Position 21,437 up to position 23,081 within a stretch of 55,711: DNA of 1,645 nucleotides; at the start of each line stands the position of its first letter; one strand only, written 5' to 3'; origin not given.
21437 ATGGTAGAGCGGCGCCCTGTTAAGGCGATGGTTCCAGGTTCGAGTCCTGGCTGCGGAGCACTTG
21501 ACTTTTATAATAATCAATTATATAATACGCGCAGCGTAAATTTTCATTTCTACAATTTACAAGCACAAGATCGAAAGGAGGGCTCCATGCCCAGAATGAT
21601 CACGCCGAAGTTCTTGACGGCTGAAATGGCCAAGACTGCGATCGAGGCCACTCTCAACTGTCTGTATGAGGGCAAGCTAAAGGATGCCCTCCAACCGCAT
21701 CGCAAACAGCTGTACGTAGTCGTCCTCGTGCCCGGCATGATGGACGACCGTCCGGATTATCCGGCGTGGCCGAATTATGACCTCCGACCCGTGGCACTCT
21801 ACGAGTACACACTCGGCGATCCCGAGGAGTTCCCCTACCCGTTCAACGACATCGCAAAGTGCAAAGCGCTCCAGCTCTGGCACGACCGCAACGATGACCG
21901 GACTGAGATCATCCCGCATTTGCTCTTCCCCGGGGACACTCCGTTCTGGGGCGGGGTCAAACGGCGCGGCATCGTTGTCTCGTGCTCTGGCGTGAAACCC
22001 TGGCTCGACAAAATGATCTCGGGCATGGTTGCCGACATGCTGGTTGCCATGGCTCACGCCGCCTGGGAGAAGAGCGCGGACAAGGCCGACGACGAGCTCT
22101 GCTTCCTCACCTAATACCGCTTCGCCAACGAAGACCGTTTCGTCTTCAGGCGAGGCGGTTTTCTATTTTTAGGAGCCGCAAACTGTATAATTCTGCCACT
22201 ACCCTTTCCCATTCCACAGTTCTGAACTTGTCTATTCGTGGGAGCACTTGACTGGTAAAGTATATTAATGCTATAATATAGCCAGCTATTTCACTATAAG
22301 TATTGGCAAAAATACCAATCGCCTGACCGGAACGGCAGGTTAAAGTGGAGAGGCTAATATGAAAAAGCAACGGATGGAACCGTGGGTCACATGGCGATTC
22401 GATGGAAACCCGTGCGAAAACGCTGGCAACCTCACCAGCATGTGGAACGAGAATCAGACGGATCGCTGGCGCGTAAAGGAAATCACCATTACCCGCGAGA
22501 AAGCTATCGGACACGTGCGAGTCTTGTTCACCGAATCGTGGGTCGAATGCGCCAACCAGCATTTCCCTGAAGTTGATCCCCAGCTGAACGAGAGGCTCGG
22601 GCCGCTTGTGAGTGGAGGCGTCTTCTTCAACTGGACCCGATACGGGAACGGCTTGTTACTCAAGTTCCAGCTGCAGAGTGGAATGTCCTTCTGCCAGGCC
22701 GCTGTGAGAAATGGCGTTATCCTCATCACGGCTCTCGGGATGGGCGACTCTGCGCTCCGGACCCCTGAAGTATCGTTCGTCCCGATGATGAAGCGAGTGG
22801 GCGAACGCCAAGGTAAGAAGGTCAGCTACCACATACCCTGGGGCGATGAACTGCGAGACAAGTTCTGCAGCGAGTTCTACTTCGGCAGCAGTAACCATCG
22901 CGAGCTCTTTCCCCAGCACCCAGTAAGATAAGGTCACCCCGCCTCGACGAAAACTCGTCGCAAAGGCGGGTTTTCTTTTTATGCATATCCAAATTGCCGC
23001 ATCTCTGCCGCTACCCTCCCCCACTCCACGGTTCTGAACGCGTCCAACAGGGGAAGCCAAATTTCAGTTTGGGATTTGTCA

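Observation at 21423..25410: tRNA-Asn-anchored array of five single-gene cassettes with decaying junction repeats and no recombinase in view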

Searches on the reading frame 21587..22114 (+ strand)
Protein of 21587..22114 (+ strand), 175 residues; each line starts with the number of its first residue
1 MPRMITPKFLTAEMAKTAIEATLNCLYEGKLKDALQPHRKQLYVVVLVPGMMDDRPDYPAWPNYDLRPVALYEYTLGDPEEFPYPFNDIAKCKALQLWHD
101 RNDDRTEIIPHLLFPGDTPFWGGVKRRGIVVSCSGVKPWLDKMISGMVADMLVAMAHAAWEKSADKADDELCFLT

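Call 9: search_protein_families(library=pfam, proteins=[window:21587-22114:+], max_evalue=0.1)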
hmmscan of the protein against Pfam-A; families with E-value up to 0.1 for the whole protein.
window:21587-22114:+ (175 aa): 0 families

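Call 10: search_protein_families(library=ncbifam, proteins=[window:21587-22114:+], max_evalue=0.1)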
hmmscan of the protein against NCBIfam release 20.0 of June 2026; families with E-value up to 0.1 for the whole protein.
window:21587-22114:+ (175 aa): 0 families

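Call 16: find_homologous_proteins(query=window:21587-22114:+)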
Query window:21587-22114:+ (175 aa): 313 proteins with E <= 0.001 among 329 candidates; the best 120 are listed.
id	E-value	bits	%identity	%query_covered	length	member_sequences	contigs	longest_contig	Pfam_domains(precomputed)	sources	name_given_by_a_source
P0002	1.1e-118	412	100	100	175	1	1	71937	-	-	-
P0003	4.7e-99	348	82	100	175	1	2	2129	-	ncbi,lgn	-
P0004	9.1e-98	343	82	99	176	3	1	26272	-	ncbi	-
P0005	6.4e-90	318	73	98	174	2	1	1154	-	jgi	jgi:hypothetical protein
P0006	3.5e-89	316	75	99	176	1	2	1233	-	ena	-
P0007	7.5e-85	301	73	100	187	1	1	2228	-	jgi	jgi:hypothetical protein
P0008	1.5e-84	300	72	99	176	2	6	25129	-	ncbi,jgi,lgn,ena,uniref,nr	ncbi:MAG: hypothetical protein A2675_02090 [Candidatus Yonathbacteria bacterium RIFCSPHIGHO2_01_FULL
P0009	1.4e-82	294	68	99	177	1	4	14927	-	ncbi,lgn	-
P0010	1.4e-81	291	69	99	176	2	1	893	-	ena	-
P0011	3.0e-81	290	69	99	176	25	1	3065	-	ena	-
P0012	1.6e-78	281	66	99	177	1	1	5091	-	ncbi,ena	-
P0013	2.8e-78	280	67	97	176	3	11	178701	-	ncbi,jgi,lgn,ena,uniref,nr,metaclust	ncbi:MAG: hypothetical protein A2408_03040 [Candidatus Yonathbacteria bacterium RIFOXYC1_FULL_52_10]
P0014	1.7e-77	277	67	98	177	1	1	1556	-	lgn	-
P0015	5.7e-77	276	70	98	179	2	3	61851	-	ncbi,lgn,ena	-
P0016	2.8e-76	273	65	99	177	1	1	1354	-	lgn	-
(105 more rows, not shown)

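Call 18: find_encoding_contigs(protein=P0004, flank=10000, max_places=3)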
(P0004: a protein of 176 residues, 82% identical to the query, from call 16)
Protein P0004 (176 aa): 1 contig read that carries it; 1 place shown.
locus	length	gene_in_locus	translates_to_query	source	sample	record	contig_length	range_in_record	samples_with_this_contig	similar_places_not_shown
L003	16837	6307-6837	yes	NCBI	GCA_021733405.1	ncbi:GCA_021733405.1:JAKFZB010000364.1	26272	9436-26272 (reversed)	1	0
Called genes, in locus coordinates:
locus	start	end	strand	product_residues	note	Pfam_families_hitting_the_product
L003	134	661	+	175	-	PF01327:Pep_deformylase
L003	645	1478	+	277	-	PF00551:Formyl_trans_N, PF02911:Formyl_trans_C (weak)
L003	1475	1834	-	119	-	PF02482:Ribosomal_S30AE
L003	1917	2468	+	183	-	PF00578:AhpC-TSA, PF08534:Redoxin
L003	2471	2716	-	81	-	PF00462:Glutaredoxin, PF13417:GST_N_3, PF13409:GST_N_2 (weak)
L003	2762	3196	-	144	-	-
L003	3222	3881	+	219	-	PF06185:YecM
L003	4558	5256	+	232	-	PF09335:VTT_dom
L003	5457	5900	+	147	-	PF02661:Fic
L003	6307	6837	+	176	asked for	-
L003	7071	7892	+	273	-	PF01909:NTP_transf_2 (weak)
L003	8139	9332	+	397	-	PF15891:Nuc_deoxyri_tr2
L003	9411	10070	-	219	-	PF01797:Y1_Tnp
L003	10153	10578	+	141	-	-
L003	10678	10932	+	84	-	-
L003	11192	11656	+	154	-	-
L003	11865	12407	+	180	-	-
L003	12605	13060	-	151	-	-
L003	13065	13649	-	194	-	PF13628:DUF4142, PF03713:DUF305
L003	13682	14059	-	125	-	-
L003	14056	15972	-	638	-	PF00122:E1-E2_ATPase, PF12710:HAD (faint), PF00702:Hydrolase, PF08282:Hydrolase_3 (faint)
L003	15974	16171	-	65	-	PF02583:Trns_repr_metal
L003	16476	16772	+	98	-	PF01475:FUR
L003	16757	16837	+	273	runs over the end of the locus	PF02535:Zip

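Call 19: find_encoding_contigs(protein=P0013, flank=10000, max_places=3)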
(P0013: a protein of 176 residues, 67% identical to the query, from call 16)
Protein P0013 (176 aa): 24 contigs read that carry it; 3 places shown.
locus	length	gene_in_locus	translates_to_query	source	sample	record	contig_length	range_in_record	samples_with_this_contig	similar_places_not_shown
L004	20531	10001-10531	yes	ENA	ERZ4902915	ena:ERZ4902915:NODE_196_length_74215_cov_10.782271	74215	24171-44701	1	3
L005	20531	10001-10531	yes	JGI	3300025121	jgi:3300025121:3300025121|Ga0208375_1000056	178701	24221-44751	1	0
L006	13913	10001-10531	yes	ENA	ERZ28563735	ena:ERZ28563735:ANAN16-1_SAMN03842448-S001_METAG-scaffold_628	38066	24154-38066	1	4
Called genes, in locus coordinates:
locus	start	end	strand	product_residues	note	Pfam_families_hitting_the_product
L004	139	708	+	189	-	PF07690:MFS_1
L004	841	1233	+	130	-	-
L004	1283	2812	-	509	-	PF13541:ChlI, PF00158:Sigma54_activat (weak), PF00493:MCM (weak), PF01078:Mg_chelatase, PF07728:AAA_5, PF13335:Mg_chelatase_C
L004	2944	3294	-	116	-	PF01258:zf-dskA_traR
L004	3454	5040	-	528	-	-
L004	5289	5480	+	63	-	-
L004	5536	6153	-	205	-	PF01936:NYN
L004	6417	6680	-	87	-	PF00312:Ribosomal_S15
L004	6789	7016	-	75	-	-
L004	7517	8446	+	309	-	PF02899:Phage_int_SAM_1, PF13495:Phage_int_SAM_4 (weak), PF00589:Phage_integrase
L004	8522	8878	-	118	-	-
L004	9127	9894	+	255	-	PF03372:Exo_endo_phos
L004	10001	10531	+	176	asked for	-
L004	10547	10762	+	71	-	-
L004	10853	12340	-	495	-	PF01743:PolyA_pol, PF12627:PolyA_pol_RNAbd, PF01966:HD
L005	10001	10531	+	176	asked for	-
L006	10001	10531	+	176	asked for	-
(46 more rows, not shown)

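Call 20: find_encoding_contigs(protein=P0015, flank=10000, max_places=3)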
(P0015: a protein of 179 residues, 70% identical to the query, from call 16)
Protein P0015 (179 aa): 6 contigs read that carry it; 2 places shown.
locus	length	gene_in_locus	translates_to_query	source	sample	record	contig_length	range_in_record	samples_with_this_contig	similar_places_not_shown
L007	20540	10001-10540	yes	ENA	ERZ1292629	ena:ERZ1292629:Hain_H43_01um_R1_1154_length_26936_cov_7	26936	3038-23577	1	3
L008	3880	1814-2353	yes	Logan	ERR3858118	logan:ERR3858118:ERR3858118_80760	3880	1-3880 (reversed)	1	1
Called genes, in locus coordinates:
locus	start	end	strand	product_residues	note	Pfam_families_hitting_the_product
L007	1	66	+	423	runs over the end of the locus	PF02403:Seryl_tRNA_N, PF00587:tRNA-synt_2b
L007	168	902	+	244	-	PF08478:POTRA_1 (weak)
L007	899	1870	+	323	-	PF01207:Dus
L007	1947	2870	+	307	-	-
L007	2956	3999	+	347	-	PF05496:RuvB_N (weak), PF13177:DNA_pol3_delta2, PF13401:AAA_22 (faint), PF00004:AAA, PF13177:DNA_pol3_delta2, PF12169:DNA_pol3_gamma3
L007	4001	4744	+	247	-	PF00413:Peptidase_M10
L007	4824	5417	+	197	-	PF04203:Sortase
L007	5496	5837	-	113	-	-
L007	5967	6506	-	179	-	PF13238:AAA_18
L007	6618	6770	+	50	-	-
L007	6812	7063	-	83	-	-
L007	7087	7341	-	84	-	-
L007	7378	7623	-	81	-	-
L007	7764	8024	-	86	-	PF01541:GIY-YIG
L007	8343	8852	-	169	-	-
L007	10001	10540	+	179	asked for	-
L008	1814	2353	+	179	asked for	-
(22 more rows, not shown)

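Call 29: find_encoding_contigs(protein=P0008, flank=8000, max_places=2)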
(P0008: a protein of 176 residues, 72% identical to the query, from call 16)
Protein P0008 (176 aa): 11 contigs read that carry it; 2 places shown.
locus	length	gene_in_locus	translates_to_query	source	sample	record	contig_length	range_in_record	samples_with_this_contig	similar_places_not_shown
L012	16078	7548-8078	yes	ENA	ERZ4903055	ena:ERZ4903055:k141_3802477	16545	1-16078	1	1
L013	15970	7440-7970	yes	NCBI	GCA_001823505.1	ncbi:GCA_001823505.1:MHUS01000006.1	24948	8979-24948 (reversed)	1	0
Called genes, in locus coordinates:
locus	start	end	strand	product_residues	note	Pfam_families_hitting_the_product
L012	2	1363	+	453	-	?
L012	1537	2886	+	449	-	PF01471:PG_binding_1, PF01833:TIG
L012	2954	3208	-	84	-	-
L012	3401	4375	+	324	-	PF13581:HATPase_c_2 (weak), PF02518:HATPase_c (faint), PF14213:DUF4325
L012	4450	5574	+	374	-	PF02353:CMAS, PF05175:MTS (weak), PF13489:Methyltransf_23, PF01728:FtsJ (weak), PF08241:Methyltransf_11, PF08242:Methyltransf_12, PF13649:Methyltransf_25, PF13847:Methyltransf_31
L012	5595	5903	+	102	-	-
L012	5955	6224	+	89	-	PF01329:Pterin_4a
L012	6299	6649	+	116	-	-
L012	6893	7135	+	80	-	PF00313:CSD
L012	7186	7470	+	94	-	PF01541:GIY-YIG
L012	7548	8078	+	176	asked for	-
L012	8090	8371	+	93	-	-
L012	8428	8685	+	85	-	-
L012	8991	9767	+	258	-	PF00588:SpoU_methylase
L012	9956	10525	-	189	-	-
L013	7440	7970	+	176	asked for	-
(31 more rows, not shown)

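Call 85: search_protein_families(library=padloc, proteins=[window:21587-22114:+], max_evalue=0.01)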
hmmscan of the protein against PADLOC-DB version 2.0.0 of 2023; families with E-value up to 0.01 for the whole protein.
window:21587-22114:+ (175 aa): 0 families

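Call 86: search_protein_families(library=phrogs, proteins=[window:21587-22114:+], max_evalue=0.01)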
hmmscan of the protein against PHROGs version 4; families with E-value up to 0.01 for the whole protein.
window:21587-22114:+ (175 aa): 0 families

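Call 87: search_solved_structures(query=A2, max_evalue=1)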
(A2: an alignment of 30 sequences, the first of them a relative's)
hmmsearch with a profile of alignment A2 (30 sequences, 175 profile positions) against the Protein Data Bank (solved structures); distinct sequences matched with E-value up to 1: 1.
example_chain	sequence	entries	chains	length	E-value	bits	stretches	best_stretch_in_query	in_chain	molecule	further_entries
2mr6_A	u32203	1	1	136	0.18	14.7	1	29-108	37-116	De novo designed Protein OR462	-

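Call 101: predict_structure(alignment_id=A2)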
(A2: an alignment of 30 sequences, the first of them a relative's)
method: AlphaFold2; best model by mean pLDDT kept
length: 175 residues; sequences in the alignment: 30
mean_pLDDT: 92.1   pTM: 0.89
mean pLDDT of the five models: 92.1, 89.9, 89.9, 89.5, 88.0
residues with pLDDT >= 90: 127; 70-90: 43; 50-70: 5; < 50: 0
segments of 3 or more residues with pLDDT < 50: none
pLDDT, mean of each block of 10 residues (from residue 1): 86 99 97 95 98 79 91 98 97 95 84 89 93 95 98 97 83 79
secondary structure, 60 per line:
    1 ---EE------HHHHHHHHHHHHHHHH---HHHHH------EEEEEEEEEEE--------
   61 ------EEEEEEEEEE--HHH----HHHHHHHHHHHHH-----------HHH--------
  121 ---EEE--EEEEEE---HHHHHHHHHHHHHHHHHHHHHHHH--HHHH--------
elements in order: H12-27 H31-35 E42-52 E67-76 H86-98 E124-126 E129-134 H138-161 H164-167

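Call 105: fold_search(model_id=the predicted structure, library=pdb)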
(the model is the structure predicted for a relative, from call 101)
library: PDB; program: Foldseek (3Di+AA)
matches with E <= 10: 228; with E <= 0.001: 0
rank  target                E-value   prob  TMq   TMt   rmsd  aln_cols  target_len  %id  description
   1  6bws_D                8.8e-03  0.99  0.44  0.55   5.3       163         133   18  Crystal structure of Efga from Methylobacterium extorquens (released 2019-01-16)
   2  2a2l_C                2.1e-02  0.97  0.45  0.53   5.7       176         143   15  Crystal structure of Klebsiella pneumoniae protein ORFY, Pfam DUF336 (released 2005-06-28)
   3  9jth_A                2.7e-02  0.97  0.45  0.54   6.5       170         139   14  Crystal structure of NahX from Pseudomonas sp. MC1 (released 2025-10-08)
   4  6bws_B                3.4e-02  0.98  0.45  0.56   5.7       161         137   17  Crystal structure of Efga from Methylobacterium extorquens (released 2019-01-16)
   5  6bws_A                3.6e-02  0.97  0.44  0.55   5.2       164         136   18  Crystal structure of Efga from Methylobacterium extorquens (released 2019-01-16)
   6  4clc_C                4.9e-02  0.94  0.45  0.46   6.1       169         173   14  Crystal structure of Ybr137w protein (released 2014-11-19)
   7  4nkp_C                6.3e-02  0.96  0.48  0.56   5.3       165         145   14  Crystal structure of a putative extracellular heme-binding protein (DESPIG_02683) from Desulfovibrio piger ATCC 29098  (released 2013-12-11)
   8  2a2l_A                7.6e-02  0.97  0.49  0.57   5.2       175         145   15  Crystal structure of Klebsiella pneumoniae protein ORFY, Pfam DUF336 (released 2005-06-28)
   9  5cx7_A                1.2e-01  0.87  0.43  0.53   4.4       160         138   13  Crystal Structure of PduOC:Heme Complex (released 2016-06-29)
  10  9a5e_A                4.0e-01  0.08  0.20  0.10  18.2       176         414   14  Integrative model of DPO41-RPOZ by crosslinking MS and deep learning (released 2024-09-18)
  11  9hm0_4                4.2e-01  0.02  0.11  0.08  19.3       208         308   12  Translational activator Aep3 in complex with mRNA and the yeast mitochondrial ribosome (released 2025-12-17)
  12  2ool_A                4.5e-01  0.07  0.20  0.15  14.4       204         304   11  Crystal structure of the chromophore-binding domain of an unusual bacteriophytochrome RpBphP3 from R. palustris (released 2007-07-10)
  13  2qnu_A                6.1e-01  0.03  0.17  0.15  17.1       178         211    9  Crystal structure of PA0076 from Pseudomonas aeruginosa PAO1 at 2.05 A resolution (released 2007-07-31)
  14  1pfl_MODEL_1_A        9.9e-01  0.09  0.29  0.34   9.4       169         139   11  REFINED SOLUTION STRUCTURE OF HUMAN PROFILIN I (released 1995-03-31)
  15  4xyc_A                1.1e+00  0.02  0.15  0.07  17.8       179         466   11  NANOMOLAR INHIBITORS OF MYCOBACTERIUM TUBERCULOSIS GLUTAMINE SYNTHETASE 1: SYNTHESIS, BIOLOGICAL EVALUATION AND X-RAY  (released 2015-03-25)
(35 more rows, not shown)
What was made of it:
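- Checked: U1 has a DUF336/GlcG-like fold (Foldseek prob 0.94-0.99, TM about 0.45-0.57; calls 101, 105).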

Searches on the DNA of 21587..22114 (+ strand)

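Call 34: search_rna_families(source=L003, start=3800, end=12500, threshold=evalue, max_evalue=1, show_alignments=3)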
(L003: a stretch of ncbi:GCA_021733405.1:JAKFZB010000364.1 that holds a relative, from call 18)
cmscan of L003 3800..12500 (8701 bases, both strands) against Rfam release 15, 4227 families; matches with E-value up to 1: 2.
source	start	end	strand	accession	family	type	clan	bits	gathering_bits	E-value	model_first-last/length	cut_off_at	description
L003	4245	4316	+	RF00005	tRNA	Gene; tRNA;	CL00001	73.2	29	5.7e-15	1-71/71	no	tRNA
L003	10222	10347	-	RF02760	sR035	Gene; sRNA;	-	18.3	233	0.17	1-206/206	no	sR035 sRNA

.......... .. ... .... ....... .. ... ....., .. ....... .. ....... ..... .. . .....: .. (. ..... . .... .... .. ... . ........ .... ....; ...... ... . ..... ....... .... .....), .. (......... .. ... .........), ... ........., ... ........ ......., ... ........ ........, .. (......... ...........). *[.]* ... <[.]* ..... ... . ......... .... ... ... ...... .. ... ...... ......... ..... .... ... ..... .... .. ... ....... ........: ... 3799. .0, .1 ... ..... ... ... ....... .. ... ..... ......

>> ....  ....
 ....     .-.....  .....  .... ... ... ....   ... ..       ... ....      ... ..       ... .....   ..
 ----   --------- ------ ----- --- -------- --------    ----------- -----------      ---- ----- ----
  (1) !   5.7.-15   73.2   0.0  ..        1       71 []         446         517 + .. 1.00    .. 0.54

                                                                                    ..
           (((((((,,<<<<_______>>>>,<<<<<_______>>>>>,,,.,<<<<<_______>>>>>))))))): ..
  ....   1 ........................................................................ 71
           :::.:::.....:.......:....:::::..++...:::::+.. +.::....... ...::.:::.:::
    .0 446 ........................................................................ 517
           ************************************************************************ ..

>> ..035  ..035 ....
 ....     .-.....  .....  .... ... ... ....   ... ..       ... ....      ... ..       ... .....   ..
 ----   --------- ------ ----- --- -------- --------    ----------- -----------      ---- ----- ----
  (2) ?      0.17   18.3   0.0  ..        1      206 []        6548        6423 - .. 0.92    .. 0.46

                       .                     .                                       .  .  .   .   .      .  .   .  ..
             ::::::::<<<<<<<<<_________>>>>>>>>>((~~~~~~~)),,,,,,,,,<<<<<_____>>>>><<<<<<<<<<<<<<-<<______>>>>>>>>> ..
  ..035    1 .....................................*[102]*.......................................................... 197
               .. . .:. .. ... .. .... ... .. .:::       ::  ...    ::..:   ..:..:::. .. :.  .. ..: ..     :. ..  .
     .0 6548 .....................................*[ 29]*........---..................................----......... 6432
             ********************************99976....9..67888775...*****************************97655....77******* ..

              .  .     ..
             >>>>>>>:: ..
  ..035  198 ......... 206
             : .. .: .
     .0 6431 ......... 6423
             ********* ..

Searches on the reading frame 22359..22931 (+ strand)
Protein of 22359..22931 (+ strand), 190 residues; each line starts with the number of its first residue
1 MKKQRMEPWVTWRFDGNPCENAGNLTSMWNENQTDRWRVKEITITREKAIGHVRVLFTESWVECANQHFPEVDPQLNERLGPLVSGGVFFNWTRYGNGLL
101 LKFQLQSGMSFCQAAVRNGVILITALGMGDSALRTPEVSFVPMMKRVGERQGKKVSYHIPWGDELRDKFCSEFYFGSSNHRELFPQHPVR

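Call 9: search_protein_families(library=pfam, proteins=[window:22359-22931:+], max_evalue=0.1)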
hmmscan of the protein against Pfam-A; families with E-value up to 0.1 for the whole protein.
window:22359-22931:+ (190 aa): 0 families

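Call 10: search_protein_families(library=ncbifam, proteins=[window:22359-22931:+], max_evalue=0.1)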
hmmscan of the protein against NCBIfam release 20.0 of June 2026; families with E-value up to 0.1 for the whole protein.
window:22359-22931:+ (190 aa): 0 families

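Call 11: find_encoding_contigs(protein=window:22359-22931:+, flank=10000, max_places=10)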
Protein window:22359-22931:+ (190 aa): 2 contigs read that carry it; 2 places shown.
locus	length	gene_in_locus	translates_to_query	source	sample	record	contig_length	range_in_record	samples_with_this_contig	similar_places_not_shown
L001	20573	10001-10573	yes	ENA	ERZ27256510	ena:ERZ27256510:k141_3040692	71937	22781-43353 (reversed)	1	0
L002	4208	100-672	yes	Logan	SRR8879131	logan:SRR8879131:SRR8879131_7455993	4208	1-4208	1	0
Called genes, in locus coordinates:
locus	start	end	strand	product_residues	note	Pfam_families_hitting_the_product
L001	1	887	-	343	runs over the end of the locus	PF00044:Gp_dh_N, PF02800:Gp_dh_C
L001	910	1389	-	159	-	PF02643:DUF192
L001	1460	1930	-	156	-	PF00588:SpoU_methylase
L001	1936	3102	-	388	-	PF00932:LTD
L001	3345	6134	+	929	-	PF03477:ATP-cone, PF00317:Ribonuc_red_lgN, PF02867:Ribonuc_red_lgC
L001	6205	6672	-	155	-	-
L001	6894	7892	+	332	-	PF00268:Ribonuc_red_sm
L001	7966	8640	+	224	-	-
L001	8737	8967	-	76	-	-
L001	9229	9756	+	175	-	-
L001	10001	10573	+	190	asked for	-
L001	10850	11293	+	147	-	PF00583:Acetyltransf_1, PF13673:Acetyltransf_10, PF13508:Acetyltransf_7, PF08445:FR47 (weak)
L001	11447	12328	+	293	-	-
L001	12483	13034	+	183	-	-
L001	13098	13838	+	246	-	PF00005:ABC_tran, PF13304:AAA_21 (faint)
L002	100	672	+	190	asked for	-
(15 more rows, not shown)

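Call 15: find_homologous_proteins(query=window:22359-22931:+)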
Query window:22359-22931:+ (190 aa): 1 proteins with E <= 0.001 among 31 candidates.
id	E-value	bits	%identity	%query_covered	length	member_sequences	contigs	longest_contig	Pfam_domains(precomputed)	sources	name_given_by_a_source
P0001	1.7e-130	451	100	100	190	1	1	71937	-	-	-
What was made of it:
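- Checked: U2 has no homolog among 5.8 billion proteins (call 15).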

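Call 85: search_protein_families(library=padloc, proteins=[window:22359-22931:+], max_evalue=0.01)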
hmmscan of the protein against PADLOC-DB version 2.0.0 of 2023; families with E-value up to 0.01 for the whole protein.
window:22359-22931:+ (190 aa): 0 families

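Call 86: search_protein_families(library=phrogs, proteins=[window:22359-22931:+], max_evalue=0.01)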
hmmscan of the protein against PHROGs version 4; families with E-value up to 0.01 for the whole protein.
window:22359-22931:+ (190 aa): 0 families
